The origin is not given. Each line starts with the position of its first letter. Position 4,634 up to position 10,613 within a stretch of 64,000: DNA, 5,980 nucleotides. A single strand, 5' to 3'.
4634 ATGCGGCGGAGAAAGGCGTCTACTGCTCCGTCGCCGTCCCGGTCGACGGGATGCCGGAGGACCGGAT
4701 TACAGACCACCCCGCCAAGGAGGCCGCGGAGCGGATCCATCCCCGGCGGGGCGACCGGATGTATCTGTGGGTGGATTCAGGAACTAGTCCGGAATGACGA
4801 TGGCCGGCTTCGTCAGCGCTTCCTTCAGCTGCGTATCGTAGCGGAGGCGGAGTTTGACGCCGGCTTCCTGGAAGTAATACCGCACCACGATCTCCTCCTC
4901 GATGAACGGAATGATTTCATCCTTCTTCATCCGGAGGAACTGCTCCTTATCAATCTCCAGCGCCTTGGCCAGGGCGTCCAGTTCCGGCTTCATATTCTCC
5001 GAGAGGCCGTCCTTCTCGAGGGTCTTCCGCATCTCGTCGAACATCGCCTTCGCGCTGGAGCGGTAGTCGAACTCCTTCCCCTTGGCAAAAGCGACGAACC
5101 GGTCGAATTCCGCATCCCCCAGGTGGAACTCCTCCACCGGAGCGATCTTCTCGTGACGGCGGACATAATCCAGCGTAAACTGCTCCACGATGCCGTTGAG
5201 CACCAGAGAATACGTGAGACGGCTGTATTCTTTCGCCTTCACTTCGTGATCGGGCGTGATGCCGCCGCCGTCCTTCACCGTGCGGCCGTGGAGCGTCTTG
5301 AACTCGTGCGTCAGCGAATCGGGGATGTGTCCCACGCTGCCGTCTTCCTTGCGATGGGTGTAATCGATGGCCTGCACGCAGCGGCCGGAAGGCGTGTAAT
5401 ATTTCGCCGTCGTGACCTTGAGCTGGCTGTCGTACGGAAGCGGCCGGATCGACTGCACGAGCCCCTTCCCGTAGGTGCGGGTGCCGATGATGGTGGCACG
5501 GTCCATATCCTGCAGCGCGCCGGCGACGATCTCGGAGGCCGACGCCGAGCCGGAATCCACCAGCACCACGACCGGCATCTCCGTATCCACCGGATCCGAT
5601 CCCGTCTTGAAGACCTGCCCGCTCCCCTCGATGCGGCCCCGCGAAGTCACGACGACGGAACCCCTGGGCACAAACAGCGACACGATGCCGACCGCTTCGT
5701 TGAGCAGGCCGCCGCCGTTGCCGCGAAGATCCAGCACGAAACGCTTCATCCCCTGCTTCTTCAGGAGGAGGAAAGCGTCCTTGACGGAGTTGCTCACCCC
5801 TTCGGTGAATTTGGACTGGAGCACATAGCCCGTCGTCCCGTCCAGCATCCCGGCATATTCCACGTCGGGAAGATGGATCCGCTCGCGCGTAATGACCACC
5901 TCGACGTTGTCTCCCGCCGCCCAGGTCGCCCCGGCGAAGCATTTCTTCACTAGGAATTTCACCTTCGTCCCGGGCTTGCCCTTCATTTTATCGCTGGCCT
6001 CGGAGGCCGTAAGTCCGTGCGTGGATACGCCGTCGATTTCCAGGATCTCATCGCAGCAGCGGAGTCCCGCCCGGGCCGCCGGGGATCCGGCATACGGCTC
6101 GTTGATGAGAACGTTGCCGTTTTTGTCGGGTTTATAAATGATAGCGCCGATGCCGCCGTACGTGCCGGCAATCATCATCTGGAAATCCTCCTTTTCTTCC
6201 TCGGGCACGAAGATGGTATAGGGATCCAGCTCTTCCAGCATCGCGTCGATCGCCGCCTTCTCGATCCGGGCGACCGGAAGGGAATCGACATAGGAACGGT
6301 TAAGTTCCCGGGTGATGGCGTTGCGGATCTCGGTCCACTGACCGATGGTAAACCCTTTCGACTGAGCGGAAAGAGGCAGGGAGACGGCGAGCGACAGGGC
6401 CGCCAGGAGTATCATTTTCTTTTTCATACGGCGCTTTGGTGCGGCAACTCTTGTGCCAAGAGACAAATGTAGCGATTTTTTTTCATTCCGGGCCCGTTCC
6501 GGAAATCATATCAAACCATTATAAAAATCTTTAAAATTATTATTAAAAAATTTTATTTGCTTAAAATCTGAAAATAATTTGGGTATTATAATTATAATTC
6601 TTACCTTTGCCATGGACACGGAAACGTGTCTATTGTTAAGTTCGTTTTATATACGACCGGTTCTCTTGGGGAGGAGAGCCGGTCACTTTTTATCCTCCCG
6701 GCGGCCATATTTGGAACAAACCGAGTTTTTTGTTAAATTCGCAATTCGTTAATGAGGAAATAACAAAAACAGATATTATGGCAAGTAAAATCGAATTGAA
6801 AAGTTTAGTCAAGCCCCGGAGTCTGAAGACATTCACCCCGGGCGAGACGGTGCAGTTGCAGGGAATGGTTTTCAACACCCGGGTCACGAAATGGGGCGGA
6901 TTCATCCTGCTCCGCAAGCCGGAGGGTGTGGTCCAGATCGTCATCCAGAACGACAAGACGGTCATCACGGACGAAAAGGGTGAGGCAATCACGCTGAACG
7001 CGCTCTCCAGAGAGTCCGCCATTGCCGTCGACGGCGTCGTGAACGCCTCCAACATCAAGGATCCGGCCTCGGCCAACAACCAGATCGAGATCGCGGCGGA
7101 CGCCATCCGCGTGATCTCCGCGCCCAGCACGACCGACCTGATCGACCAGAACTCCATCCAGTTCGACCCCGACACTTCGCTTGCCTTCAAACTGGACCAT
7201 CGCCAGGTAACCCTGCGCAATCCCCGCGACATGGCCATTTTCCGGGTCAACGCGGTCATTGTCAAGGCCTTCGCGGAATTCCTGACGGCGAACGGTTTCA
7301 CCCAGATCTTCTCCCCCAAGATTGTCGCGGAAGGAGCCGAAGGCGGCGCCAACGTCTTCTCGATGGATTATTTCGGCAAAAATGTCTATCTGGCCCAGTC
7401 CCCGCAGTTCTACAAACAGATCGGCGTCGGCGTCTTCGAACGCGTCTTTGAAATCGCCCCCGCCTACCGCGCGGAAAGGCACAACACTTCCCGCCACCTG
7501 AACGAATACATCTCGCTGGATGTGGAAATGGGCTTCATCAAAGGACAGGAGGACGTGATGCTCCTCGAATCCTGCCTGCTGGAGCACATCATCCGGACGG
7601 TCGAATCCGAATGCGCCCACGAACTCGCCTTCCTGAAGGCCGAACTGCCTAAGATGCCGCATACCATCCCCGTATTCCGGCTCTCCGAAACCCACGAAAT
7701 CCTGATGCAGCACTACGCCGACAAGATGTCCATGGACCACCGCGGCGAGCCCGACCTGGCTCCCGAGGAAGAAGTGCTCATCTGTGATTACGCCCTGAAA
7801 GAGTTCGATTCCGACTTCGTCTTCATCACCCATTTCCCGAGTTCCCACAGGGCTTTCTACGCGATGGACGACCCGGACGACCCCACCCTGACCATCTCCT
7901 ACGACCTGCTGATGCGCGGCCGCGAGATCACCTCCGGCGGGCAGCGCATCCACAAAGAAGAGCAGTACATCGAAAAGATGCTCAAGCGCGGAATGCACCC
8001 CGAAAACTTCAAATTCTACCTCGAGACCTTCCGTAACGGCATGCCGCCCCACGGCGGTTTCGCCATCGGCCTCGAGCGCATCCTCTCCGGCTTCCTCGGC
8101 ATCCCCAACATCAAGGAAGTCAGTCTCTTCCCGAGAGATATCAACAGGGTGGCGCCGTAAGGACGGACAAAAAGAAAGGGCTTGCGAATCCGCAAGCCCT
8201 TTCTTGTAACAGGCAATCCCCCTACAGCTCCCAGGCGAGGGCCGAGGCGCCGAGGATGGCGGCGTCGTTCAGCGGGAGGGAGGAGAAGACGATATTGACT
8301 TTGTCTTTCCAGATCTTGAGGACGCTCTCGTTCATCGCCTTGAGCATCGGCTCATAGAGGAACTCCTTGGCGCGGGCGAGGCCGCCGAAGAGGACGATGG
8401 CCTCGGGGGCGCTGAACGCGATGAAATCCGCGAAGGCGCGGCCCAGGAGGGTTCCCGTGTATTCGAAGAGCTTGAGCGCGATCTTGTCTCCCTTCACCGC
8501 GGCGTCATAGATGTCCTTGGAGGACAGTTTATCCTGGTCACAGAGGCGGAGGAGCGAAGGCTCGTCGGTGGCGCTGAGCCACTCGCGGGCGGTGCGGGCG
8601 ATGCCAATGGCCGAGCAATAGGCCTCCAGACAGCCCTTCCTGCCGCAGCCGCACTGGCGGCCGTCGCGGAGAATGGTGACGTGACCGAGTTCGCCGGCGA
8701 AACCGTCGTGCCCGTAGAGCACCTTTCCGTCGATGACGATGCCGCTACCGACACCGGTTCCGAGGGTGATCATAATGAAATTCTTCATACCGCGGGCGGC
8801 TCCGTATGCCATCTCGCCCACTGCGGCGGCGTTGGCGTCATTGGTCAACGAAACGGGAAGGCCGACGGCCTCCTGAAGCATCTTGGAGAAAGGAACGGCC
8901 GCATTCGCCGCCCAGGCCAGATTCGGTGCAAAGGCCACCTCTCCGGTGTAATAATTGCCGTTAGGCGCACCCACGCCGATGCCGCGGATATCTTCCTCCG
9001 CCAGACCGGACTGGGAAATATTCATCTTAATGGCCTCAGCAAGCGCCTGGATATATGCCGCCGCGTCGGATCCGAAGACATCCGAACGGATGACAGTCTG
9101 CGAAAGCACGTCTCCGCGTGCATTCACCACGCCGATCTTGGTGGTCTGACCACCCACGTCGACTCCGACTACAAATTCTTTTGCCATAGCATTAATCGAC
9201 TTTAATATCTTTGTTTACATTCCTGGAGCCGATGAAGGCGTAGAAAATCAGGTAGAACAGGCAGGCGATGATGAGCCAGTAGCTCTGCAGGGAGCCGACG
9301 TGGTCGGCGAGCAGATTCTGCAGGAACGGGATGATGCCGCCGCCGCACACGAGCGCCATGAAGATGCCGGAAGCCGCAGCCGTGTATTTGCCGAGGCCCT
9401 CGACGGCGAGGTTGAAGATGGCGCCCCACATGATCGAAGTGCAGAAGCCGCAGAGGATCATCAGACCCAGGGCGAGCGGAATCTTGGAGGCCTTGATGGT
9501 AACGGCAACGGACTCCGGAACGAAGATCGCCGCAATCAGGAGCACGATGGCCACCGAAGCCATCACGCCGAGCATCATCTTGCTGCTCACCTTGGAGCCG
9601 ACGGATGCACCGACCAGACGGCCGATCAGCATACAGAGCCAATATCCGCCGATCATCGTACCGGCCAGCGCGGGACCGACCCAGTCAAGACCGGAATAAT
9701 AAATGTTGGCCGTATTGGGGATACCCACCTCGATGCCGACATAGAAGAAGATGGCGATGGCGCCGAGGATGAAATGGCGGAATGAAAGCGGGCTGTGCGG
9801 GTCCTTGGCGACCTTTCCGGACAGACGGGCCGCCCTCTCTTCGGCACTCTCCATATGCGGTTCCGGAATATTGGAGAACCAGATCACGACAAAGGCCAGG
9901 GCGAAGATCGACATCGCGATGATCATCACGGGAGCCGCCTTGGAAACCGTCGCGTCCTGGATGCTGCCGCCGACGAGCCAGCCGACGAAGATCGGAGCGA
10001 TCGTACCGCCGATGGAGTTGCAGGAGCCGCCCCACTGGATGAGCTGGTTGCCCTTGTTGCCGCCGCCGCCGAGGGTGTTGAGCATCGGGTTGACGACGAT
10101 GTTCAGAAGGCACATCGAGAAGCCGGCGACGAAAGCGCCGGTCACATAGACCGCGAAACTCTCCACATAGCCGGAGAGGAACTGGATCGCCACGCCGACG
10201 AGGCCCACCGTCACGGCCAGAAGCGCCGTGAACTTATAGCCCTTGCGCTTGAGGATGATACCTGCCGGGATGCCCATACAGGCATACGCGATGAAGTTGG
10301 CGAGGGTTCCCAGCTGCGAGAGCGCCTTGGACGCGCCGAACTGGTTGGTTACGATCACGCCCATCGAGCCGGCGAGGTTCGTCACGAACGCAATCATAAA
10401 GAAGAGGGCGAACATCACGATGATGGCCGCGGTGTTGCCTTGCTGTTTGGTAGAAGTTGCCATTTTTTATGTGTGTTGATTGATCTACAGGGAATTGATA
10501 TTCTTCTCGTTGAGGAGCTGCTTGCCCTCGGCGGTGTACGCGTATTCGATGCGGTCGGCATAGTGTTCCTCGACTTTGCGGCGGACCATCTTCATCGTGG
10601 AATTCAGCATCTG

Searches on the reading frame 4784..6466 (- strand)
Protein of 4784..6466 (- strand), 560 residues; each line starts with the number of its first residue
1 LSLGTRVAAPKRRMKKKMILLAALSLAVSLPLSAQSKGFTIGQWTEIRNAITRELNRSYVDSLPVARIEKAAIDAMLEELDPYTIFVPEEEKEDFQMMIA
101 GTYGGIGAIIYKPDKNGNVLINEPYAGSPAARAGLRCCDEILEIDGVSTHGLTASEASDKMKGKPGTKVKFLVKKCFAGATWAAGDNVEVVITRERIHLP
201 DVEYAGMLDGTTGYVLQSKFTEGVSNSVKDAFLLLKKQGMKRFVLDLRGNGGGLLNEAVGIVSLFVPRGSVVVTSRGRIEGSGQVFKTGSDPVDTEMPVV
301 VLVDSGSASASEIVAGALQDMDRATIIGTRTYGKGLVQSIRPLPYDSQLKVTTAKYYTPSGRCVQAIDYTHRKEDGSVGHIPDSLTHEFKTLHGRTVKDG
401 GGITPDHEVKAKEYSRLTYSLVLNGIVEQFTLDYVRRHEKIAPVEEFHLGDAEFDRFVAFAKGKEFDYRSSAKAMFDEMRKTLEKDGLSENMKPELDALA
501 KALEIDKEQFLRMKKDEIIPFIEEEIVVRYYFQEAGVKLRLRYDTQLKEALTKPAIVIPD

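Call 18: search_protein_families(library=pfam, proteins=[window:4784-6466:-])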
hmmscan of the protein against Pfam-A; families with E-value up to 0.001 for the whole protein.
window:4784-6466:- (560 aa): 4 families
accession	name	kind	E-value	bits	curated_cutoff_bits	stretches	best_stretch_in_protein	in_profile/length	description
PF03572.23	Peptidase_S41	-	4e-48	163.6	24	1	212-366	2-156/165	Peptidase family S41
PF17820.7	PDZ_6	-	2.9e-10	40.2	27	1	121-174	2-53/54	PDZ domain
PF00595.29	PDZ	-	1.1e-07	32.6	23.2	1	103-173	9-80/81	PDZ domain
PF13180.12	PDZ_2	-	1.7e-05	25.4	27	1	116-174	11-68/80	PDZ domain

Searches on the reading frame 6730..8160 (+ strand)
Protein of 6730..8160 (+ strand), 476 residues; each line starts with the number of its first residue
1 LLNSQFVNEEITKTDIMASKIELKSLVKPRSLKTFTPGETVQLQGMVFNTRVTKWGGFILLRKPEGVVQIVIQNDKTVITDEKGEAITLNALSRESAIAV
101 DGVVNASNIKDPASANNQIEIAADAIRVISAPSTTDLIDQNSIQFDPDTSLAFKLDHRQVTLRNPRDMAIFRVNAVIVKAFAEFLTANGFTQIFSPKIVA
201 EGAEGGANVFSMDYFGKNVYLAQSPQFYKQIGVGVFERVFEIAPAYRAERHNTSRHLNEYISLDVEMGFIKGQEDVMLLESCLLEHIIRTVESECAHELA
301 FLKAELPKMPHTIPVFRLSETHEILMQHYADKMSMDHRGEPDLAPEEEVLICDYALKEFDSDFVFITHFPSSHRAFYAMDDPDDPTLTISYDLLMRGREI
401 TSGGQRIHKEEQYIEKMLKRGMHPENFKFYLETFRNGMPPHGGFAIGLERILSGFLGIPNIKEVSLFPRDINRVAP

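Call 18: search_protein_families(library=pfam, proteins=[window:6730-8160:+])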
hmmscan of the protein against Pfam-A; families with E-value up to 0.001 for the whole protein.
window:6730-8160:+ (476 aa): 2 families
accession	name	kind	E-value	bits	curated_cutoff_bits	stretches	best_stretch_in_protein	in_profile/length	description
PF00152.25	tRNA-synt_2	-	3.7e-75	253.3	25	1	153-470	4-307/308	tRNA synthetases class II (D, K and N)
PF01336.31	tRNA_anti-codon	-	0.00073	19.9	27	0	41-129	1-75/75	OB-fold nucleic acid binding domain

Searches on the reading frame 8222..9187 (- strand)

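Call 18: search_protein_families(library=pfam, proteins=[window:8222-9187:-])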
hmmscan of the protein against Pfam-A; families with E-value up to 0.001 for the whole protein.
window:8222-9187:- (321 aa): 3 families
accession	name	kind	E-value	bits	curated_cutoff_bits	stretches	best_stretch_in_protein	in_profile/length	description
PF00480.26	ROK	-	2e-62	211.8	22.9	1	7-318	2-291/294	ROK family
PF01869.26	BcrAD_BadFG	-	1.5e-07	31.7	31.5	1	7-76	1-71/271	BadF/BadG/BcrA/BcrD ATPase family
PF00370.27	FGGY_N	-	6e-05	23.2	28.8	1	6-74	2-77/245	FGGY family of carbohydrate kinases, N-terminal domain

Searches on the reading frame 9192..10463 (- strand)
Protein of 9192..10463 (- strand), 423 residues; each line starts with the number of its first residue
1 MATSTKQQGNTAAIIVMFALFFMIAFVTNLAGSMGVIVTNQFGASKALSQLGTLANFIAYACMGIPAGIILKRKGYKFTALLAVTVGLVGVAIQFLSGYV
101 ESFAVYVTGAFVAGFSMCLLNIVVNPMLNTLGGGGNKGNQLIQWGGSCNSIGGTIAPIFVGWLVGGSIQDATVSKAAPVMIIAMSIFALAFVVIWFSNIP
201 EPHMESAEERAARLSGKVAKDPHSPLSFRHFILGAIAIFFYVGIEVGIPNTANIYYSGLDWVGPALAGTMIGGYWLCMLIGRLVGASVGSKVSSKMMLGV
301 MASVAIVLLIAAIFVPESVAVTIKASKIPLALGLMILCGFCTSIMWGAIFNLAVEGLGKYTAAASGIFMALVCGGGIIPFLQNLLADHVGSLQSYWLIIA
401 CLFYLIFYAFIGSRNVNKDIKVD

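Call 18: search_protein_families(library=pfam, proteins=[window:9192-10463:-])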
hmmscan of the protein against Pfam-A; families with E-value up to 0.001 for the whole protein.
window:9192-10463:- (423 aa): 1 family
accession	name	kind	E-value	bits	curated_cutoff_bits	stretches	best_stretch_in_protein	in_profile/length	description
PF07690.21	MFS_1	-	2e-20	73.5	33.4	1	17-378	2-345/347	Major Facilitator Superfamily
